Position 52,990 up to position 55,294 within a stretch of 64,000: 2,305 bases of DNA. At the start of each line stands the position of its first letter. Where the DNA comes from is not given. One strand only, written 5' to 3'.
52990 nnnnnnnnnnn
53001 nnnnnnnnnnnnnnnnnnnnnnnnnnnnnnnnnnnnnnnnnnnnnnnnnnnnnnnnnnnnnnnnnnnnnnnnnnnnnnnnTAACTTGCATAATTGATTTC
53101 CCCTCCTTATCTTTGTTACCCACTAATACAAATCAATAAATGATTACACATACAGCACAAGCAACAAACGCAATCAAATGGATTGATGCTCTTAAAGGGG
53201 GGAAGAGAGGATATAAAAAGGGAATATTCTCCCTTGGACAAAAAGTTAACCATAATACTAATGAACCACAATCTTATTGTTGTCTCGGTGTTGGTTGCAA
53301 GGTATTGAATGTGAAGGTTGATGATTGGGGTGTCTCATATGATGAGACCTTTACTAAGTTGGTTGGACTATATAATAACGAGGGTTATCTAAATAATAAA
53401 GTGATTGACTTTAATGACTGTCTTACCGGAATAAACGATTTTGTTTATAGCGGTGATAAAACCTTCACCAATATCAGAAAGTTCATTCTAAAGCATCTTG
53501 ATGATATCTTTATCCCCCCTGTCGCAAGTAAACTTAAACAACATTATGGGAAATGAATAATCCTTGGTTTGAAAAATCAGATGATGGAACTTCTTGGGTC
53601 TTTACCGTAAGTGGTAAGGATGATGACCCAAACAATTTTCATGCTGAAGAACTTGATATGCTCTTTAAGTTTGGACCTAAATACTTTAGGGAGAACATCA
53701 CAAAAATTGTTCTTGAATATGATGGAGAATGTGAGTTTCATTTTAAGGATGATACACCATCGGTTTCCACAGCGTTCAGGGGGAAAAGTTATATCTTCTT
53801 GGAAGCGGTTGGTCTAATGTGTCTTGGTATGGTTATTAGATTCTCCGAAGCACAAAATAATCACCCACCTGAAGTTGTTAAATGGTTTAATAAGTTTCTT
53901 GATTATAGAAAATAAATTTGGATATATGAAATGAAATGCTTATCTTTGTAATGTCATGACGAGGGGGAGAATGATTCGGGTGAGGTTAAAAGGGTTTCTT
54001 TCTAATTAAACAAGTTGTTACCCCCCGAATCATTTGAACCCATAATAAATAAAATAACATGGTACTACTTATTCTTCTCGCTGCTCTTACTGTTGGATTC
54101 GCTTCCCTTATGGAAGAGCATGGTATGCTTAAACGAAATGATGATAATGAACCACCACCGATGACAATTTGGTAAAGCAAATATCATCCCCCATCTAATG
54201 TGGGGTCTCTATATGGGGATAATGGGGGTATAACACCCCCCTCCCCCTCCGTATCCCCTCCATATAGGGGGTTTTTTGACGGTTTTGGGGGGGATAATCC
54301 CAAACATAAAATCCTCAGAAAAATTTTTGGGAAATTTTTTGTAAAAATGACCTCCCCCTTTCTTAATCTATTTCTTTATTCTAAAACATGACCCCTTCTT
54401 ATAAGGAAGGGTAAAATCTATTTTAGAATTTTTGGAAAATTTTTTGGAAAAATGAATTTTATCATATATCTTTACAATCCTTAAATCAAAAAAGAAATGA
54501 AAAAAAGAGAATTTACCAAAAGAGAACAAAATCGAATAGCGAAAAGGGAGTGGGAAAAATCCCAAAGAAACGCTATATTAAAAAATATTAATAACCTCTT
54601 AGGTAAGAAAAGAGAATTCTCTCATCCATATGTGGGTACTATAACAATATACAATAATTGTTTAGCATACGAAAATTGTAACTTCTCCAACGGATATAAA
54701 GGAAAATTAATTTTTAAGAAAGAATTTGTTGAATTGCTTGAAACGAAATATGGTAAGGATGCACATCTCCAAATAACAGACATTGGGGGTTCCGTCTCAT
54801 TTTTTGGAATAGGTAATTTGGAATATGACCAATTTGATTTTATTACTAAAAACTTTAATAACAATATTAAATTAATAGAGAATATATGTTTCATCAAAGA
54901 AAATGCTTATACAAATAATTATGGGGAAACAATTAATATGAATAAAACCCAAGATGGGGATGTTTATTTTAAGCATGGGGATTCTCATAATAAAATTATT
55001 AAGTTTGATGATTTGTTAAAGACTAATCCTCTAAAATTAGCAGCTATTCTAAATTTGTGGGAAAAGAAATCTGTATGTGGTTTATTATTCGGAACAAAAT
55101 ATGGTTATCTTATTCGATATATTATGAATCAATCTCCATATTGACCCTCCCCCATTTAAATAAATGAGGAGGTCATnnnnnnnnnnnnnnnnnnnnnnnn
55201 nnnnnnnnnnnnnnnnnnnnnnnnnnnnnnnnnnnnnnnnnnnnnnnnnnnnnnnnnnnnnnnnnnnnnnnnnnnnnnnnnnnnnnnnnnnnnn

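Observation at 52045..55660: Compositionally distinct island with G/C homopolymer runs, iteron-like repeats, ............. repeats and tandem paralogs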

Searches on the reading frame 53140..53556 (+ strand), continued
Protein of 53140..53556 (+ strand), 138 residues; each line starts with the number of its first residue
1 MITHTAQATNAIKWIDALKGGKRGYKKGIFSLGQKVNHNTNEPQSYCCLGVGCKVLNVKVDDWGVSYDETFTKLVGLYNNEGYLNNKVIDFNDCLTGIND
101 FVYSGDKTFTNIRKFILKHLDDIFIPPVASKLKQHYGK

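Call 107: fold_search(model_id=the predicted structure, library=viral)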
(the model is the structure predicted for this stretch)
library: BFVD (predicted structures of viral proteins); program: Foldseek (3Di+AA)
matches with E <= 10: 64; with E <= 0.001: 1
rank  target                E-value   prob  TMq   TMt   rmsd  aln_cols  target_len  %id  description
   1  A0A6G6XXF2            6.7e-04  1.00  0.61  0.49   6.7       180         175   14  (no name in the UniProt tables at hand)
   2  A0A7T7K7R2            4.3e-02  0.75  0.44  0.45   7.7       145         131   16  (no name in the UniProt tables at hand)
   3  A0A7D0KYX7            5.9e-02  0.33  0.30  0.31  10.2       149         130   19  (no name in the UniProt tables at hand)
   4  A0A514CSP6            1.7e-01  0.25  0.32  0.36   9.0       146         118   16  Uncharacterized protein [Achromobacter phage Motura]
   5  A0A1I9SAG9            2.1e-01  0.14  0.26  0.29  10.8       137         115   11  Uncharacterized protein [Rhodococcus phage Weasels2]
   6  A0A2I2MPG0            5.0e-01  0.20  0.38  0.36   8.3       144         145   16  Uncharacterized protein [Mycobacterium phage EniyanLRS]
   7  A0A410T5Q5            6.1e-01  0.12  0.30  0.32  10.8       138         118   17  Uncharacterized protein [Acinetobacter phage Henu6]
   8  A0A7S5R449            6.4e-01  0.30  0.31  0.33   5.4        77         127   16  (no name in the UniProt tables at hand)
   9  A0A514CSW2            7.3e-01  0.09  0.27  0.25  13.9       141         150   16  Uncharacterized protein [Achromobacter phage Motura]
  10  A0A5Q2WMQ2            7.3e-01  0.08  0.26  0.17  12.1       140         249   11  (no name in the UniProt tables at hand)
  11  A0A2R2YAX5            7.3e-01  0.05  0.19  0.18  11.8       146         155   15  Uncharacterized protein [Pseudomonas phage PPSC2]
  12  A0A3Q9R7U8            1.1e+00  0.08  0.27  0.29  12.2       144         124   10  Uncharacterized protein [Bacillus phage pW4]
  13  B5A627                1.4e+00  0.20  0.44  0.38   5.5       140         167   17  Uncharacterized protein [Mycobacterium phage Porky]
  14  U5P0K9                1.4e+00  0.14  0.38  0.46   6.1       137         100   14  (no name in the UniProt tables at hand)
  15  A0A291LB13            1.5e+00  0.15  0.27  0.26   4.8        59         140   14  Uncharacterized protein [Caulobacter phage Lullwater]
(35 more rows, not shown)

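Call 114: search_protein_families(library=padloc, proteins=[window:53140-53556:+], max_evalue=0.01)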
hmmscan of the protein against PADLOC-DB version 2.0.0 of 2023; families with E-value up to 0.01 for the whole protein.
window:53140-53556:+ (138 aa): 0 families

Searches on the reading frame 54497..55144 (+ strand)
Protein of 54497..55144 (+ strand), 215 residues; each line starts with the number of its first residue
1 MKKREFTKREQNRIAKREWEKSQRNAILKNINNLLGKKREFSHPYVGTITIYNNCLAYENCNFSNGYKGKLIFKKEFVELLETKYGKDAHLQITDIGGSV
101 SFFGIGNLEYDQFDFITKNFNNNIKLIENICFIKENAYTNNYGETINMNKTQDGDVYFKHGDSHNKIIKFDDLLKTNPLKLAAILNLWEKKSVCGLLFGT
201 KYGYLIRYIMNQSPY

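Call 12: search_protein_families(library=phrogs, proteins=[window:54497-55144:+], max_evalue=0.01)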
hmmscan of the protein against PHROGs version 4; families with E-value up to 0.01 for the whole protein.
window:54497-55144:+ (215 aa): 0 families

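Call 13: search_protein_families(library=pfam, proteins=[window:54497-55144:+], max_evalue=0.01)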
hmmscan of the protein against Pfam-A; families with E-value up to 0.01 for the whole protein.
window:54497-55144:+ (215 aa): 0 families

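Call 19: find_related_loci(query=window:54497-55144:+, collection=viral_contigs, flank=10000)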
Query window:54497-55144:+ (215 aa) in viral_contigs; peptide patterns used: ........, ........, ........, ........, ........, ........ (x = any residue, [..] = any of these).
7 stretches matched a pattern, but none encodes a relative of the query by tblastn (E <= 1e-3).

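Call 21: find_homologous_proteins(query=window:54497-55144:+, max_evalue=0.001)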
Query window:54497-55144:+ (215 aa): 2 proteins with E <= 0.001 among 218 candidates.
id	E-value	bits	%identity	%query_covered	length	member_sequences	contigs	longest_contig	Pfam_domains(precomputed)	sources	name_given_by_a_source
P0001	9.8e-141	485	100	100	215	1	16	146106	-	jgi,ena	jgi:hypothetical protein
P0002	1.8e-25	108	53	49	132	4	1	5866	-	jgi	-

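Call 44: search_protein_families(library=pfam, proteins=[window:54497-55144:+], max_evalue=10)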
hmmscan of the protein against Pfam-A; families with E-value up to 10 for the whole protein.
window:54497-55144:+ (215 aa): 0 families

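Call 114: search_protein_families(library=padloc, proteins=[window:54497-55144:+], max_evalue=0.01)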
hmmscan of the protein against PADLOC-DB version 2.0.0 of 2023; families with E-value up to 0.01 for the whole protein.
window:54497-55144:+ (215 aa): 0 families
